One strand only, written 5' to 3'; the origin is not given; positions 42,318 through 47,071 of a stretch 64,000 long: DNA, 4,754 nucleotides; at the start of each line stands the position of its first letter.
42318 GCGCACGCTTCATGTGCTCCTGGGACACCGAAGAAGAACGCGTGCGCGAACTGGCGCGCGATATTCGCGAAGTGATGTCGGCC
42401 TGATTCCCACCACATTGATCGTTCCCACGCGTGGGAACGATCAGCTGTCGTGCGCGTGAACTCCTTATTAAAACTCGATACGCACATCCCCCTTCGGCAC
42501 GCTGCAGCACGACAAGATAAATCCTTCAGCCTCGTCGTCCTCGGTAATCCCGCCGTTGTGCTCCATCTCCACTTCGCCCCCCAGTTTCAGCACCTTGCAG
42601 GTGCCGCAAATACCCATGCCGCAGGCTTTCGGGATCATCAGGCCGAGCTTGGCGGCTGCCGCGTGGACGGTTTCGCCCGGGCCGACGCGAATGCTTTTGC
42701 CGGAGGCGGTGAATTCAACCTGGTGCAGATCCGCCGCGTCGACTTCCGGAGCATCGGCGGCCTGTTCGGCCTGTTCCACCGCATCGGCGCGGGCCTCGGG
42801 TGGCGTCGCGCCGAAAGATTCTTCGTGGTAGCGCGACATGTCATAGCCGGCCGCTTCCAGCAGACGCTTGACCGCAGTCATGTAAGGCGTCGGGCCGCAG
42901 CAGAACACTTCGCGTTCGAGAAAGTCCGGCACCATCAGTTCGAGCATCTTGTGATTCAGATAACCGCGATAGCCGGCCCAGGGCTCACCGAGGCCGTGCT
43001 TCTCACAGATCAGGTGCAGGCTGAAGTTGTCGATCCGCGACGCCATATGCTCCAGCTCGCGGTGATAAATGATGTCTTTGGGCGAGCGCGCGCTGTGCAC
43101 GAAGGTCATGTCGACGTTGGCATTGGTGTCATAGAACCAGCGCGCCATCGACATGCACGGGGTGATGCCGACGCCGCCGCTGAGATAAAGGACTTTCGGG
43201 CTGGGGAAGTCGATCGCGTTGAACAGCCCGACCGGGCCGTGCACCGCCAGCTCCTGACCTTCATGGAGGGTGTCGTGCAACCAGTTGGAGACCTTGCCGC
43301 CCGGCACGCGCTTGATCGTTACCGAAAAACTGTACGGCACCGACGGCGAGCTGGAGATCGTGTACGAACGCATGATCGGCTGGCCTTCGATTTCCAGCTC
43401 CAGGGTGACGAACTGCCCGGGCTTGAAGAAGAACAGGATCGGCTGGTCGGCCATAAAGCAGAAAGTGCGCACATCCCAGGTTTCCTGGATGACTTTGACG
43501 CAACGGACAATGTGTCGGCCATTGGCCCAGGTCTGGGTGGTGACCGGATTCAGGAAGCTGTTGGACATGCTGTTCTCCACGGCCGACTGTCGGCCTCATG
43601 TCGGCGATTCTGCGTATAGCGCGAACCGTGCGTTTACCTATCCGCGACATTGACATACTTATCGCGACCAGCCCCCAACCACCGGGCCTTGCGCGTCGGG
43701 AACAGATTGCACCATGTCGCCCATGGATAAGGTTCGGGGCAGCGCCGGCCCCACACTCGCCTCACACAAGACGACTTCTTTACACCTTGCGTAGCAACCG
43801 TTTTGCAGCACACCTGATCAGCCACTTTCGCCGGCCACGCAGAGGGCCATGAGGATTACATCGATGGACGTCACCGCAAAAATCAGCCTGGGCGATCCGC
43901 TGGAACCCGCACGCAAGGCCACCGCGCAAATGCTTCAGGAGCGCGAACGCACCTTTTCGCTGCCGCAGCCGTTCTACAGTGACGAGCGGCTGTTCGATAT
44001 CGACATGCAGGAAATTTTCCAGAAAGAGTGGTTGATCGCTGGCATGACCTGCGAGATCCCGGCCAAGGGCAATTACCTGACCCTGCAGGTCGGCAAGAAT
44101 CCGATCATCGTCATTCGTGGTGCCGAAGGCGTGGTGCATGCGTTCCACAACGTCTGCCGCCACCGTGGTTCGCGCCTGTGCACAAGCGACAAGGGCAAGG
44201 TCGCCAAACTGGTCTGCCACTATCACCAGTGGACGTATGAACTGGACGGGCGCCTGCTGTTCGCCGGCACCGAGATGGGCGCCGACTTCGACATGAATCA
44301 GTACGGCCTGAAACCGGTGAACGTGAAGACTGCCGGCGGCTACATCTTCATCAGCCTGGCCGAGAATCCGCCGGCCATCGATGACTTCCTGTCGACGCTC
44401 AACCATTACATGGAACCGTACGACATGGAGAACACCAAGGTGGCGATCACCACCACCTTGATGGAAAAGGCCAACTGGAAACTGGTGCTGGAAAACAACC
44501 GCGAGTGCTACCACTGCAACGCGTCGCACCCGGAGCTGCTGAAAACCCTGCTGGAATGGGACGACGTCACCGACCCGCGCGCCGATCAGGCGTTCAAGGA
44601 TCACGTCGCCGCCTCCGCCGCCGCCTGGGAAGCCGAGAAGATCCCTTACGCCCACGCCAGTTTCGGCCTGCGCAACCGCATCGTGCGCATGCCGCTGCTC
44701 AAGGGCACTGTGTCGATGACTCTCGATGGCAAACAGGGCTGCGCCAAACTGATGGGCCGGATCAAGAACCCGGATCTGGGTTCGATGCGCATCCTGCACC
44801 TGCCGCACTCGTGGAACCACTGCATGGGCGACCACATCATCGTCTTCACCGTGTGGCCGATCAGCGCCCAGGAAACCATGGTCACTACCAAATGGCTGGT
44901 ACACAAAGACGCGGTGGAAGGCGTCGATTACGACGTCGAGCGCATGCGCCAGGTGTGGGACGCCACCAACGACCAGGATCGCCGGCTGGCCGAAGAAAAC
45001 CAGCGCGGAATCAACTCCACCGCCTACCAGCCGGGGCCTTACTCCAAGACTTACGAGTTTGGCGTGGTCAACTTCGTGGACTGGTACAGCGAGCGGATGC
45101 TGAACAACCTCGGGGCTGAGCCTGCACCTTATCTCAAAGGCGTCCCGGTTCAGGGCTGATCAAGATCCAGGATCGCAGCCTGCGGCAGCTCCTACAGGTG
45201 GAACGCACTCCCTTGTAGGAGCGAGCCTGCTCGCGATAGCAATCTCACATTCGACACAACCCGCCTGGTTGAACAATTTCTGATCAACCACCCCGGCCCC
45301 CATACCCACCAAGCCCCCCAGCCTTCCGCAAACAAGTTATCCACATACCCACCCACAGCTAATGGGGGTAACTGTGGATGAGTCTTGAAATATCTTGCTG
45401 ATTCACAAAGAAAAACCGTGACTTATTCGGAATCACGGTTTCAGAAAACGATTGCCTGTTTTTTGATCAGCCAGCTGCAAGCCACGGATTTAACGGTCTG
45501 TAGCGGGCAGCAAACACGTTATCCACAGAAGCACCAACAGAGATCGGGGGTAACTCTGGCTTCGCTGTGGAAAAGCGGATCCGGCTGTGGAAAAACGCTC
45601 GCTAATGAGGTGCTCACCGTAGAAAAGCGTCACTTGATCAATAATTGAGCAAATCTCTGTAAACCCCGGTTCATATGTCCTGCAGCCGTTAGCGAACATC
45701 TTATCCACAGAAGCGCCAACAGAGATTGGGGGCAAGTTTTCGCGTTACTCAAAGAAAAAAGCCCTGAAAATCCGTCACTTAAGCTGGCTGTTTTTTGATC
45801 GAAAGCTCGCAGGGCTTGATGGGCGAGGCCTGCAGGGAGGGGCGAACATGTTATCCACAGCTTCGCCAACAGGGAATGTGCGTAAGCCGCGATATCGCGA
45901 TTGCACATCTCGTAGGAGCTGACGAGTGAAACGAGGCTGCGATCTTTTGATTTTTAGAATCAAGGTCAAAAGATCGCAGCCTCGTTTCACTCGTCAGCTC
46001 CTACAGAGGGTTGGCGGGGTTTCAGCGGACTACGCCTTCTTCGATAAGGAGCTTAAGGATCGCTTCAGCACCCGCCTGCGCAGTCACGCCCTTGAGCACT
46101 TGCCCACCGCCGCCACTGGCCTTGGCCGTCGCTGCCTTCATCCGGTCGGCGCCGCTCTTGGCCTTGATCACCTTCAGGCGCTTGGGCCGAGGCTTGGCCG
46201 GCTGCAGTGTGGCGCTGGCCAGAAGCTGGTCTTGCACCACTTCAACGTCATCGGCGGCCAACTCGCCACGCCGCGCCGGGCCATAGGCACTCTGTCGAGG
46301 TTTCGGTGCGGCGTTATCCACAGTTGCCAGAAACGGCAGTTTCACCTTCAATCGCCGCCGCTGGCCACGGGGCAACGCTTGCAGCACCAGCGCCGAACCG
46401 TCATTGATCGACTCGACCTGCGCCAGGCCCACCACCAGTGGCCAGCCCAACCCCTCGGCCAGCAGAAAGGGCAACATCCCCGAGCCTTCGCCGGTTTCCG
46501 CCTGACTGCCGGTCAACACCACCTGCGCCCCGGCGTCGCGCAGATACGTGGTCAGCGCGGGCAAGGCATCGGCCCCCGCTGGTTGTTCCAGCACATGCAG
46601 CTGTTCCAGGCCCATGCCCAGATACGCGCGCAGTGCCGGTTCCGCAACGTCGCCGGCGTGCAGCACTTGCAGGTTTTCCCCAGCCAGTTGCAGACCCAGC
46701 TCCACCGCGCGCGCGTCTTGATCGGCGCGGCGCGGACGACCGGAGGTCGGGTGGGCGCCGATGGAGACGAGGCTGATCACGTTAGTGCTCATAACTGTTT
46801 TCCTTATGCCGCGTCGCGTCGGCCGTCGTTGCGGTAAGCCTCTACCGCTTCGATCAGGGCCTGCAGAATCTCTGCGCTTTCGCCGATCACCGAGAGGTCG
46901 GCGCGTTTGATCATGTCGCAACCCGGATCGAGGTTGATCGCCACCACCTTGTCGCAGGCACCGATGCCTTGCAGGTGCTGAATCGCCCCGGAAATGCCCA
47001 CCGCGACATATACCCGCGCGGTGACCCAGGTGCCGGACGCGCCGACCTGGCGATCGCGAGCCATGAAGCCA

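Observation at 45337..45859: Phased array of four perfect DnaA boxes in the 862-bp non-coding gap between gbcA and the etfB-like gene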

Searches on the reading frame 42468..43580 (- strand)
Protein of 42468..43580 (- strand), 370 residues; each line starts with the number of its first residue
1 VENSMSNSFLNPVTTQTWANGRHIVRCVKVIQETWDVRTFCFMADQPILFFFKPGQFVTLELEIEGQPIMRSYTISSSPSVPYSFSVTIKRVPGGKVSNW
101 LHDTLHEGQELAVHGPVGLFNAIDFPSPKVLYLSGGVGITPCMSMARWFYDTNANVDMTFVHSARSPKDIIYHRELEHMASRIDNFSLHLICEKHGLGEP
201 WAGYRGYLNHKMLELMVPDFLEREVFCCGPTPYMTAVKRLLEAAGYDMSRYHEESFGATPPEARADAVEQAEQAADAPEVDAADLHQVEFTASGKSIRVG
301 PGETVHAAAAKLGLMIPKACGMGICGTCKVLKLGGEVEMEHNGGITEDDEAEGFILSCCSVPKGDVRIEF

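Call 16: search_protein_families(library=ncbifam, proteins=[window:42468-43580:-])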
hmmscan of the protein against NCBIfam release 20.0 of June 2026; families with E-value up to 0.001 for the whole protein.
window:42468-43580:- (370 aa): 27 families (the best 25 are shown)
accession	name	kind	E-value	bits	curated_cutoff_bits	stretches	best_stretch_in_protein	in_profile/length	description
NF058606.1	GlBtMonoRdsGbcB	equivalog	4.5e-205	680.5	500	1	10-370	1-362/362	glycine betaine monooxygenase reductase subunit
NF007964.0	PRK10684.1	equivalog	6e-54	183.2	383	1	27-368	14-332/333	NADH oxidoreductase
TIGR02160.1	PA_CoA_Oxy5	hypoth_equivalog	2.1e-46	158.4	420.8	1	25-365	4-345/352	1,2-phenylacetyl-CoA epoxidase subunit PaaE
NF040810.1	BenC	equivalog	6.1e-43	147.2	430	2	44-258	126-332/333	benzoate 1,2-dioxygenase electron transfer component BenC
NF009805.0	PRK13289.1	equivalog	6.3e-41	140.6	432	1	18-259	151-395/399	NO-inducible flavohemoprotein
NF045803.1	MethMoxFADbindMmoC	equivalog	3.4e-35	121.4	500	2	45-256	133-340/343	aromatic/alkene monooxygenase hydroxylase FAD-binding subunit MmoC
NF008822.0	PRK11872.1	equivalog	2.7e-27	95.7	402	1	24-257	110-336/341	anthranilate 1,2-dioxygenase electron transfer component AntC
TIGR01941.1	nqrF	equivalog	2.4e-24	86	295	2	89-255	234-402/405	NADH:ubiquinone reductase (Na(+)-transporting) subunit F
NF000796.0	PRK00054.1-1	equivalog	3.2e-22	79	224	1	24-245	5-193/254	dihydroorotate dehydrogenase electron transfer subunit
NF006220.0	PRK08345.1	subfamily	4.5e-14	52.4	395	1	26-193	14-180/294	cytochrome-c3 hydrogenase subunit gamma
NF040835.1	sulfhyd_HydG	equivalog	1.6e-13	50.6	650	1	23-246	18-238/292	NADPH-dependent hydrogenase/sulfhydrogenase 1 subunit gamma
NF008178.0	PRK10926.1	equivalog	2e-13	50.2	390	1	33-183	13-162/248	ferredoxin--NADP(+) reductase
NF004862.0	PRK06222.1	subfamily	1.2e-10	41.3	220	1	52-242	28-201/281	sulfide/dihydroorotate dehydrogenase-like FAD/NAD-binding protein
NF040756.1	corr_regen_AcsV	exception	2.4e-10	39.4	800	1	288-369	2-84/632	corrinoid activation/regeneration protein AcsV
TIGR02911.1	sulfite_red_B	equivalog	5.7e-10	38.7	288.6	1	52-242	31-211/261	anaerobic sulfite reductase subunit AsrB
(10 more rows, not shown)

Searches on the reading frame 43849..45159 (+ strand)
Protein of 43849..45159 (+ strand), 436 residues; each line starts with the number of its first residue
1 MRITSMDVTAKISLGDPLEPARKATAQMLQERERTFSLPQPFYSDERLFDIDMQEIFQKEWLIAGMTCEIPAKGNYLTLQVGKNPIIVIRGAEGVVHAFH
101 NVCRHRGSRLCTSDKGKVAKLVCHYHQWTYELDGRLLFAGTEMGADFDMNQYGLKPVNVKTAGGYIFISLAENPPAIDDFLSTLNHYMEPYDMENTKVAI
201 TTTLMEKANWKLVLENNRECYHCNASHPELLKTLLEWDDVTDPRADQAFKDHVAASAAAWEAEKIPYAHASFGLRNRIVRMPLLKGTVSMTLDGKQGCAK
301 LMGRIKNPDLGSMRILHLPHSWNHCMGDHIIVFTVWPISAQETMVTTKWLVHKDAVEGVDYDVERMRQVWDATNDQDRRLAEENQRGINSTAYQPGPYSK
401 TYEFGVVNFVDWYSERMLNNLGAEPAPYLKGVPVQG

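Call 15: find_encoding_contigs(protein=window:43849-45159:+, flank=10000, max_places=10)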
Protein window:43849-45159:+ (436 aa): no gene with exactly this product is on record in the collection.

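Call 16: search_protein_families(library=ncbifam, proteins=[window:43849-45159:+])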
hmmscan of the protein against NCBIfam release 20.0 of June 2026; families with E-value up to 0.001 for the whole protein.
window:43849-45159:+ (436 aa): 7 families
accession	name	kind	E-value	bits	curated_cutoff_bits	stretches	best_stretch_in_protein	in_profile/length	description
NF058607.1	GlBtMonoOxGbcA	equivalog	4.4e-244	809.5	670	1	6-423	1-418/420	glycine betaine monooxygenase oxygenase subunit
TIGR03228.1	anthran_1_2_A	equivalog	5.6e-33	114.3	671.9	1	35-246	13-232/438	anthranilate 1,2-dioxygenase large subunit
NF041684.1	ant_diox_AndAc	equivalog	2.4e-30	105.4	750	1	29-227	14-222/418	anthranilate 1,2-dioxygenase large subunit AndAc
TIGR03229.1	benzo_1_2_benA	equivalog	4e-28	98.5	780.95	1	33-233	11-221/433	benzoate 1,2-dioxygenase large subunit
NF042946.1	3PPDioc_HcaE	equivalog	1.3e-27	97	830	1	42-238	20-225/450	3-phenylpropionate/cinnamic acid dioxygenase subunit alpha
NF052579.1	BetMthstMoxSdmAMthl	equivalog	9.7e-08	31.3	600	1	73-169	29-125/351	4beta-methylsterol monooxygenase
NF041174.1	SDX_Thmprot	equivalog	5.5e-05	23.3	170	1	76-168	16-107/109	sulredoxin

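Call 20: find_encoding_contigs(protein=window:43864-45156:+, flank=10000, max_places=10)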
Protein seq(431 aa) (431 aa): 3 contigs read that carry it; 2 places shown.
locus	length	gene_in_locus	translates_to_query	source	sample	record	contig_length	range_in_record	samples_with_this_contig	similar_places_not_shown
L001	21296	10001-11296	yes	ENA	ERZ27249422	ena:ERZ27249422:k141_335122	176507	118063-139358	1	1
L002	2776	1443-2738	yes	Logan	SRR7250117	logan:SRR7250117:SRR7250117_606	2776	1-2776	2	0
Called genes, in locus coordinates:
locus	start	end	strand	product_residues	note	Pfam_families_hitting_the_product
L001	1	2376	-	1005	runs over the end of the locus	PF13510:Fer2_4, PF00890:FAD_binding_2, PF01134:GIDA (weak), PF07992:Pyr_redox_2, PF12831:FAD_oxidored, PF17806:SO_alpha_A3, PF01571:GCV_T, PF08669:GCV_T_C, +4 more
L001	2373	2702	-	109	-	PF04267:SoxD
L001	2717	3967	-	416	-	PF01946:Thi4 (weak), PF00890:FAD_binding_2 (faint), PF01266:DAO, PF13450:NAD_binding_8 (weak)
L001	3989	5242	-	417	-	PF00464:SHMT, PF00155:Aminotran_1_2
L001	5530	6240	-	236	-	PF05857:TraX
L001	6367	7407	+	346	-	PF01212:Beta_elim_lyase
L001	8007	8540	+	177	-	-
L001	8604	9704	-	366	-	PF00970:FAD_binding_6, PF00175:NAD_binding_1, PF00111:Fer2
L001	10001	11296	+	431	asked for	PF00355:Rieske, PF00848:Ring_hydroxyl_A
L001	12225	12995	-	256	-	PF01012:ETF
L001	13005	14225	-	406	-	PF01012:ETF, PF00766:ETF_alpha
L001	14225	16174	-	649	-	PF11982:DUF3483, PF13183:Fer4_8, PF13187:Fer4_9, PF13237:Fer4_10, PF13534:Fer4_17 (weak), PF02754:CCG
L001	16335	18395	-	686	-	PF00724:Oxidored_FMN, PF00070:Pyr_redox (weak), PF00890:FAD_binding_2 (weak), PF01266:DAO (weak), PF03486:HI0933_like (weak), PF07992:Pyr_redox_2, PF12831:FAD_oxidored, PF13450:NAD_binding_8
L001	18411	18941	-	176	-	PF19367:DUF5943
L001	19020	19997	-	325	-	PF01244:Peptidase_M19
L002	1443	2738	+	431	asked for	PF00355:Rieske, PF00848:Ring_hydroxyl_A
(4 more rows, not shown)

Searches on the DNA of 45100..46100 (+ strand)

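Call 13: search_rna_families(source=window, start=45100, end=46100, threshold=evalue, max_evalue=10)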
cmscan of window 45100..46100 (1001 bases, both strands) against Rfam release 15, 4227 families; matches with E-value up to 10: 19.
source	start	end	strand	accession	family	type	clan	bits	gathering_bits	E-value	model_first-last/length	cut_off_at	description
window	45912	46004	+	RF04125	MIR9408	Gene; miRNA;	-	54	90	5.8e-10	1-117/117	no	MIR9408 microRNA precursor family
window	45917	46001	+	RF04106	mir-1303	Gene; miRNA;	-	49.4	107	1.8e-08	1-85/85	no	mir-1303 microRNA precursor family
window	45915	46001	+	RF03634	mir-3524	Gene; miRNA;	-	44.1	99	1.9e-08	1-84/84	no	mir-3524 microRNA precursor family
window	45915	46001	-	RF03634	mir-3524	Gene; miRNA;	-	41.7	99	9.6e-08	1-84/84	no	mir-3524 microRNA precursor family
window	45917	45999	+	RF00053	mir-7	Gene; miRNA;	-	41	51.8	6.3e-07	1-91/91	no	mir-7 microRNA precursor family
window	45909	46007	+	RF01939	mir-761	Gene; miRNA;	-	40.6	82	9.7e-07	1-65/65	no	mir-761 microRNA precursor family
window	45921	45996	+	RF04036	mir-2076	Gene; miRNA;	-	38.9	90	2e-06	1-68/68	no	mir-2076 microRNA precursor family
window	45917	45999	-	RF00053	mir-7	Gene; miRNA;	-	37.9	51.8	4.3e-06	1-91/91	no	mir-7 microRNA precursor family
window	45924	45992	-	RF00896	mir-787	Gene; miRNA;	-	33.4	57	0.00012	1-72/72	no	mir-787 microRNA precursor family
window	45916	46001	+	RF03323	mir-3613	Gene; miRNA;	-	31.7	91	0.00014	1-86/86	no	mir-3613 microRNA precursor family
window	45919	45997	+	RF03253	mir-4654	Gene; miRNA;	-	20.5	87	0.4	1-76/76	no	mir-4654 microRNA precursor family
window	45932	45983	-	RF03850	mir-961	Gene; miRNA;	-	19.5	100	0.93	1-85/85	no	mir-961 microRNA precursor family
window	45920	45996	+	RF01183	SNORD19B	Gene; snRNA; snoRNA; CD-box;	CL00048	19.4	50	4.3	1-84/84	no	Small nucleolar RNA SNORD19B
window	45920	45996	-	RF03303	mir-973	Gene; miRNA;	-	18.6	63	1.8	1-84/84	no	mir-973 microRNA precursor family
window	45920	45996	-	RF01183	SNORD19B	Gene; snRNA; snoRNA; CD-box;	CL00048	18.4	50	7.5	1-84/84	no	Small nucleolar RNA SNORD19B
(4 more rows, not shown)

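Call 72: search_dna_similar(query=window:45260-45900:+, collection=plasmids, mode=distant, max_rows=15)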
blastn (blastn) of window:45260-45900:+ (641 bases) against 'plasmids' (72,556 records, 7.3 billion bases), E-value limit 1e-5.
No match.

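Call 73: search_dna_similar(query=window:45260-45900:+, collection=phages, mode=distant, max_rows=10)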
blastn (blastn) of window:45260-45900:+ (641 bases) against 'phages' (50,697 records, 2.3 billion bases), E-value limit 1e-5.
No match.

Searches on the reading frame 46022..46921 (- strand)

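Call 16: search_protein_families(library=ncbifam, proteins=[window:46022-46921:-])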
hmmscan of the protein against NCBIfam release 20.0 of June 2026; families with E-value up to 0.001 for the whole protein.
window:46022-46921:- (299 aa): 1 family
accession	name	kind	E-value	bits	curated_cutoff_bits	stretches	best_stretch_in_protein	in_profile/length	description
NF051844.1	ETFlavBetaProt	equivalog_domain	9.8e-125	415.2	350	1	47-299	2-254/254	electron transfer flavoprotein subunit beta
